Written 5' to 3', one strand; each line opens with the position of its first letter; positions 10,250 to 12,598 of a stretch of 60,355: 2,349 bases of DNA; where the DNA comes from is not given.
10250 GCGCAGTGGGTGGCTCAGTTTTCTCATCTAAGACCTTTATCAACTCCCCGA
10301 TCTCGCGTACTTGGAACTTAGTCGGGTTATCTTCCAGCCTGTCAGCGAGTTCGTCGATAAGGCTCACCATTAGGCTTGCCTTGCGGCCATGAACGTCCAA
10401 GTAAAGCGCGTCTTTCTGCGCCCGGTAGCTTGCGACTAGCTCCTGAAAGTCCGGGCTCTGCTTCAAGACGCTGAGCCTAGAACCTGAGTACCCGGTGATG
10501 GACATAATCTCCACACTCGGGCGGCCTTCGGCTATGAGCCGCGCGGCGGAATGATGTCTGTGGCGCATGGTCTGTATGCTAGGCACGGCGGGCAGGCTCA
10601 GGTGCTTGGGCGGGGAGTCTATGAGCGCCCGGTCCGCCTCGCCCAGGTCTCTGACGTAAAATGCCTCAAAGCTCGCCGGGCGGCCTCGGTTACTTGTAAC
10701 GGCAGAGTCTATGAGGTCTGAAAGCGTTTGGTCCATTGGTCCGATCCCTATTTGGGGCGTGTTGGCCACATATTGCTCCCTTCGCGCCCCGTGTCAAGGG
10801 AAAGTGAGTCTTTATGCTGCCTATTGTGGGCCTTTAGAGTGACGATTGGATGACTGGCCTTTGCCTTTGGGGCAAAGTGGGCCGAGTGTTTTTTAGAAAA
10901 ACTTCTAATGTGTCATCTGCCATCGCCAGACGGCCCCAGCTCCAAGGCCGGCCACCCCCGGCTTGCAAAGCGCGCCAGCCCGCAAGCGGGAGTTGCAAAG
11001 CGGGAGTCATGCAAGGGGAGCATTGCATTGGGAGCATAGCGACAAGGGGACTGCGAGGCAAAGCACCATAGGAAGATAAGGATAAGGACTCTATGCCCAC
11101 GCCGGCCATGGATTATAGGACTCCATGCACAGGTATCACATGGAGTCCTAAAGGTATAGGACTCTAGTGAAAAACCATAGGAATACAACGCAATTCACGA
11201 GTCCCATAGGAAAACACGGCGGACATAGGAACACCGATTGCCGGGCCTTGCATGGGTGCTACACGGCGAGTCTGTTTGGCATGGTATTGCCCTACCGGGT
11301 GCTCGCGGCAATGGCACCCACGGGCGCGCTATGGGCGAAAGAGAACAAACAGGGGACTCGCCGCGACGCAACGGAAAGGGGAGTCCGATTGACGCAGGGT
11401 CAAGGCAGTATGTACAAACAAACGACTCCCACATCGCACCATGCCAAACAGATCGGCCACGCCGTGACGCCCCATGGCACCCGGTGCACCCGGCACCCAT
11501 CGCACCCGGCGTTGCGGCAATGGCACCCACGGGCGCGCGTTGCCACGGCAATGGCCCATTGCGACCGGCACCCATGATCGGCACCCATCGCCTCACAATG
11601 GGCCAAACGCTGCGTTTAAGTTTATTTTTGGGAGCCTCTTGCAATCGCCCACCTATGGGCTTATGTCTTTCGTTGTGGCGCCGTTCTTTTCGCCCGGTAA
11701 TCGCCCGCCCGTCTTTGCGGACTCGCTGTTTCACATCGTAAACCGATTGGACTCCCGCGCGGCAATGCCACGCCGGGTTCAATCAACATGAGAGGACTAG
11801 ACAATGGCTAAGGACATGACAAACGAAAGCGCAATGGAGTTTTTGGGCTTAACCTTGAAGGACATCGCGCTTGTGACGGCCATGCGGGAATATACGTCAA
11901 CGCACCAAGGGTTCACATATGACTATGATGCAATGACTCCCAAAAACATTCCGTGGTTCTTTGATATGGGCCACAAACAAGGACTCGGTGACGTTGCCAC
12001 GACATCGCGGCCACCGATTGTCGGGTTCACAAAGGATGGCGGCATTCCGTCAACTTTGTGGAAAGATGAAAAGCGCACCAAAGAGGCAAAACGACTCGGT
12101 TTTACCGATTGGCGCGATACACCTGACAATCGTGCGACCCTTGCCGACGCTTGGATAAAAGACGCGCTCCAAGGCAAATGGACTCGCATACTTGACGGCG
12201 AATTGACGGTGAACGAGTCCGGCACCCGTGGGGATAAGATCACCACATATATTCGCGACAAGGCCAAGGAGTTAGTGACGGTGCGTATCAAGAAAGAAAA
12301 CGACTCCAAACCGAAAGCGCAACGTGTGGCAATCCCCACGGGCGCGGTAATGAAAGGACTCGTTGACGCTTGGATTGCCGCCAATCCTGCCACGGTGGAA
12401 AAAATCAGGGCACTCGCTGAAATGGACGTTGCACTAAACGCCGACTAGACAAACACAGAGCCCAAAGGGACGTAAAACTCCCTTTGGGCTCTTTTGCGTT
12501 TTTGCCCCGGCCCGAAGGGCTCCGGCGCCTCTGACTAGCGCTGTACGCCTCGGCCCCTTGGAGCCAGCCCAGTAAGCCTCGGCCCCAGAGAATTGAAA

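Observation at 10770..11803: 1-kb ORF-free hub between the divergent arms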

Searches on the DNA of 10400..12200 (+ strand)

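Call 6: search_dna_similar(query=window:10400-12200:+, collection=phages, mode=distant, max_rows=30)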
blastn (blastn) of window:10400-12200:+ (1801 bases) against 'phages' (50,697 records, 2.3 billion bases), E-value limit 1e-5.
No match.

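Call 35: search_rna_families(source=window, start=10650, end=11900, threshold=evalue, max_evalue=5)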
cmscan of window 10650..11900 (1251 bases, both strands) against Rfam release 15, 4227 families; matches with E-value up to 5: 0.
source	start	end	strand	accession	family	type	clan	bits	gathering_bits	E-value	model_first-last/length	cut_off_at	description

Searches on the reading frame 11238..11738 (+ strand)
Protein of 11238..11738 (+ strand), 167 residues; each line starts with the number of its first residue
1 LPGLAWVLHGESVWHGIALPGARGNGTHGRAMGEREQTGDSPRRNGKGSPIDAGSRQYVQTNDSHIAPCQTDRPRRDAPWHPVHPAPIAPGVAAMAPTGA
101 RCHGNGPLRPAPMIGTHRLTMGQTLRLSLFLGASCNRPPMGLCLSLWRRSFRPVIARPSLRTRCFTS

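Call 114: search_protein_representatives(protein=window:11238-11738:+)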
Query: 167 residues. Proteins with E-value up to 0.001 (for the whole library): 1; up to 1e-10: 1; up to 1e-30: 1. The best 1 are listed.
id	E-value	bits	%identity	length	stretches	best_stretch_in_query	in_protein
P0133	3.3e-111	385.4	100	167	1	1-167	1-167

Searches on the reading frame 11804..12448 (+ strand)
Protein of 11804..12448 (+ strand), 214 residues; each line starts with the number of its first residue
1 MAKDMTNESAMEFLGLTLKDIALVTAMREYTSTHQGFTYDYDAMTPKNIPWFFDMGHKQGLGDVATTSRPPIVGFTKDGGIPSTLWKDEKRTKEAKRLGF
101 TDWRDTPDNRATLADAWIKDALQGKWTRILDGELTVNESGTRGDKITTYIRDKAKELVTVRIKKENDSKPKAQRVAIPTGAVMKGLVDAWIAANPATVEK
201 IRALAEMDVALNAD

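Call 11: search_protein_families(library=phrogs, proteins=[window:11804-12448:+], max_evalue=0.001)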
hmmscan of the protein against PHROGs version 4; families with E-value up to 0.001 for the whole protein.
window:11804-12448:+ (214 aa): 0 families

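Call 12: search_protein_families(library=pfam, proteins=[window:11804-12448:+], max_evalue=0.001)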
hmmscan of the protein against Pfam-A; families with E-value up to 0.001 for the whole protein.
window:11804-12448:+ (214 aa): 0 families

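Call 14: search_dna_similar(query=window:11804-12448:+, collection=phages, mode=protein, max_rows=25, max_evalue=0.01)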
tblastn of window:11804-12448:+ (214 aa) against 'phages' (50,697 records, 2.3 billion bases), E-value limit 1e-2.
No match.

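Call 16: find_related_loci(query=window:11804-12448:+, collection=viral_contigs, flank=6000)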
Query window:11804-12448:+ (214 aa) in viral_contigs; peptide patterns used: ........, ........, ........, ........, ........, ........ (x = any residue, [..] = any of these).
8 stretches matched a pattern, but none encodes a relative of the query by tblastn (E <= 1e-3).

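Call 18: find_encoding_contigs(protein=window:11804-12448:+, flank=10000, max_places=10)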
Protein window:11804-12448:+ (214 aa): 1 contig read that carries it; 1 place shown.
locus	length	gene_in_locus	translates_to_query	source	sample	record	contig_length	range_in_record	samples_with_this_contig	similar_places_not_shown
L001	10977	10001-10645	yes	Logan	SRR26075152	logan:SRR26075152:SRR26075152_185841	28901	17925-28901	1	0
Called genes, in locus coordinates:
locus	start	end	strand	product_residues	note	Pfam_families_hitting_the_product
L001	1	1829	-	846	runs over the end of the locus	-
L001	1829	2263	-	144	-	-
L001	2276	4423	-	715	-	PF16510:P22_portal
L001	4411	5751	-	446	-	PF04466:Terminase_3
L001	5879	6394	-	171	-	-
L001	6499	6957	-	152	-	-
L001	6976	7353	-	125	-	-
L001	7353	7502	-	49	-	-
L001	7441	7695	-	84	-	-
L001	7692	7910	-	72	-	PF24729:Acb2_Tad1_hairpin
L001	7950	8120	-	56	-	-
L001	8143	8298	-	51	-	-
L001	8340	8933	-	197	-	-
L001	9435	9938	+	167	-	-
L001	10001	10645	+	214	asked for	-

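Call 49: find_homologous_proteins(query=window:11804-12448:+)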
Query window:11804-12448:+ (214 aa): 1 proteins with E <= 0.001 among 184 candidates.
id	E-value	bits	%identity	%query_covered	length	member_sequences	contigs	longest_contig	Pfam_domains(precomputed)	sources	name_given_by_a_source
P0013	1.7e-138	477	100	100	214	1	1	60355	-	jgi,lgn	jgi:hypothetical protein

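Call 93: find_homologous_proteins(query=A6, max_evalue=0.001)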
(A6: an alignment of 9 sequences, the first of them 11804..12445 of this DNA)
Query A6 (9 sequences) (214 aa, profile of the alignment): 310 proteins with E <= 0.001 among 8000 candidates; the best 120 are listed.
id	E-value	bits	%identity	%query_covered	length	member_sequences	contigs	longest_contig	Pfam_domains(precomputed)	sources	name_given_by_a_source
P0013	3.1e-80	287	100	100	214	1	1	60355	-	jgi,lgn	jgi:hypothetical protein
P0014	8.8e-28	115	-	-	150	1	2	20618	-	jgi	-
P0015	6.6e-25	106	-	-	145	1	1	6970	-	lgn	-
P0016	2.7e-24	104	-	-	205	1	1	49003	-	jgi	-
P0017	1.1e-21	95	-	-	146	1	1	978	-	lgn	-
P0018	1.3e-21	95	-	-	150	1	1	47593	-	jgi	jgi:hypothetical protein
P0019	1.3e-20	92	-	-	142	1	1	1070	-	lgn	-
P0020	3.7e-20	90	-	-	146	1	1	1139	-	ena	-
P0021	1.6e-19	88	-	-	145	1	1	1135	-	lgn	-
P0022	7.2e-19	86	-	-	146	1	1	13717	-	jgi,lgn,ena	jgi:ATP-dependent protease Clp ATPase subunit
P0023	8.8e-19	86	-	-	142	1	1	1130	-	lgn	-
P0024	5.2e-17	80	-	-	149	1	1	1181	-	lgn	-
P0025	2.4e-16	78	-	-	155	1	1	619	-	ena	-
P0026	2.7e-16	78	-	-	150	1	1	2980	-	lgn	-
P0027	2.8e-16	78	-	-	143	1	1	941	-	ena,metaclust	metaclust:\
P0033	1.5e-15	75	-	-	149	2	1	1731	PF27167.1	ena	-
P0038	3.0e-15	74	-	-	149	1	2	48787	-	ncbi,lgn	-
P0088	2.1e-12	65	-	-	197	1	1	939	PF27167.1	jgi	jgi:hypothetical protein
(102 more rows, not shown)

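Call 94: search_protein_families(library=pfam, proteins=[P0033, P0088, P0014, P0016, P0013, P0038], max_evalue=1)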
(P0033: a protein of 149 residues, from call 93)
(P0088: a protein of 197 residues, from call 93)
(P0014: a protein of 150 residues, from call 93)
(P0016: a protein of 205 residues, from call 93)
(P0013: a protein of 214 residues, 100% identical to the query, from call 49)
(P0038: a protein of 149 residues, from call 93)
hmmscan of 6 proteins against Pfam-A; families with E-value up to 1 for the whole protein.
P0033 (149 aa): 0 families

P0088 (197 aa): 2 families
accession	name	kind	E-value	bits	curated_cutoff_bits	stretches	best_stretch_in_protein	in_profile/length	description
PF01709.26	Transcrip_reg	-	0.037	14.2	27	1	68-126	69-129/160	TACO1/YebC second and third domain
PF13207.12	AAA_17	-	0.12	13.1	27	0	120-168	22-68/136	AAA domain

P0014 (150 aa): 0 families

P0016 (205 aa): 1 family
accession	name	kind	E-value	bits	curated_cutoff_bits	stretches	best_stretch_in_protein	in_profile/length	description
PF01442.23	Apolipoprotein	-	0.011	15.9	90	0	158-197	76-118/190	Apolipoprotein A1/A4/E domain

P0013 (214 aa): 0 families

P0038 (149 aa): 3 families
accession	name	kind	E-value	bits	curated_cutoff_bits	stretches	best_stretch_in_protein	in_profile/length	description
PF17910.6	FeoB_Cyto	-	0.008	17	23.4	1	93-137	4-50/90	FeoB cytosolic helical domain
PF14805.11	THDPS_N_2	-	0.16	12.6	25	1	47-80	17-50/67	Tetrahydrodipicolinate N-succinyltransferase N-terminal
PF14863.12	Alkyl_sulf_dimr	-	0.18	12.6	26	1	45-101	44-99/139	Alkyl sulfatase dimerisation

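Call 95: search_protein_families(library=phrogs, proteins=[P0033, P0088, P0014, P0016, P0013, P0038], max_evalue=0.1)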
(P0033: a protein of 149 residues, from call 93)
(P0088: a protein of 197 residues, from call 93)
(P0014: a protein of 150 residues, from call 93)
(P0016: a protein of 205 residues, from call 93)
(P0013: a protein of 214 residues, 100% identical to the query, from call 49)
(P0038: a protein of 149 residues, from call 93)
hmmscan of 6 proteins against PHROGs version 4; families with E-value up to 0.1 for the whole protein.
P0033 (149 aa): 1 family
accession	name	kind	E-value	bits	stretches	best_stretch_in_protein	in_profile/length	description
phrog_20302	-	unknown function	0.1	13.7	0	109-125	47-63/75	-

P0088 (197 aa): 0 families

P0014 (150 aa): 1 family
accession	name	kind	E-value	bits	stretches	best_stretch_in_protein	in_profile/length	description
phrog_6040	-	unknown function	0.074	12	1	47-138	632-725/923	-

P0016 (205 aa): 0 families

P0013 (214 aa): 0 families

P0038 (149 aa): 2 families
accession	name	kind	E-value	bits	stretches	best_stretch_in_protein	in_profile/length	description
phrog_14180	-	unknown function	0.025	15.7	0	100-133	27-60/62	-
phrog_7881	-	unknown function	0.085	14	0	67-107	28-65/66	-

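Call 103: predict_structure(alignment_id=A7)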
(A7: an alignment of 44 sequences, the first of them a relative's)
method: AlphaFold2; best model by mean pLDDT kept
length: 214 residues; sequences in the alignment: 44
mean_pLDDT: 71.6   pTM: 0.50
mean pLDDT of the five models: 71.6, 69.0, 68.9, 67.5, 65.1
residues with pLDDT >= 90: 16; 70-90: 110; 50-70: 58; < 50: 30
segments of 3 or more residues with pLDDT < 50: 28-33, 136-143, 209-214
pLDDT, mean of each block of 10 residues (from residue 1): 54 58 50 63 80 64 55 54 72 90 82 86 86 59 68 84 88 84 83 89 70 36
secondary structure, 60 per line:
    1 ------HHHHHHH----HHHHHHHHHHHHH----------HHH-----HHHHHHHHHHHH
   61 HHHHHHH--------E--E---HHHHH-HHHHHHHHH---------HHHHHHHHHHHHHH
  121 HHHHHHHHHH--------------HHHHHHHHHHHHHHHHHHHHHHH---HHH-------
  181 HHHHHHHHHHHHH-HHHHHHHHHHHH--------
elements in order: H7-13 H18-30 H49-67 H83-87 H89-97 H107-130 H145-167 H181-193 H195-206

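Call 106: fold_search(model_id=the predicted structure, library=pdb)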
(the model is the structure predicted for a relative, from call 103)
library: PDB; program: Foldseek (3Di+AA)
matches with E <= 10: 4; with E <= 0.001: 0
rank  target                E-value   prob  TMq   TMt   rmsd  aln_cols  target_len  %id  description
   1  4zo1_B                5.6e+00  0.04  0.14  0.15  13.2       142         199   14  Crystal Structure of the T3-bound TR-beta Ligand-binding Domain in complex with RXR-alpha (released 2015-09-02)
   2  8usb_U                5.9e+00  0.02  0.12  0.05  16.5       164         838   12  Non-substrate-engaged human 26S proteasome with Nub1/FAT10 bound to Rpn1 (released 2024-11-06)
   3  9nkg_U                6.8e+00  0.04  0.14  0.05  16.2       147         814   12  Structure of substrate engaged MIDN-bound human 26S proteasome, EB-MIDN (Composite map) (released 2025-05-07)
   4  1g1u_B                8.4e+00  0.04  0.15  0.14  13.2        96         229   20  THE 2.5 ANGSTROM RESOLUTION CRYSTAL STRUCTURE OF THE RXRALPHA LIGAND BINDING DOMAIN IN TETRAMER IN THE ABSENCE OF LIGA (released 2001-04-25)
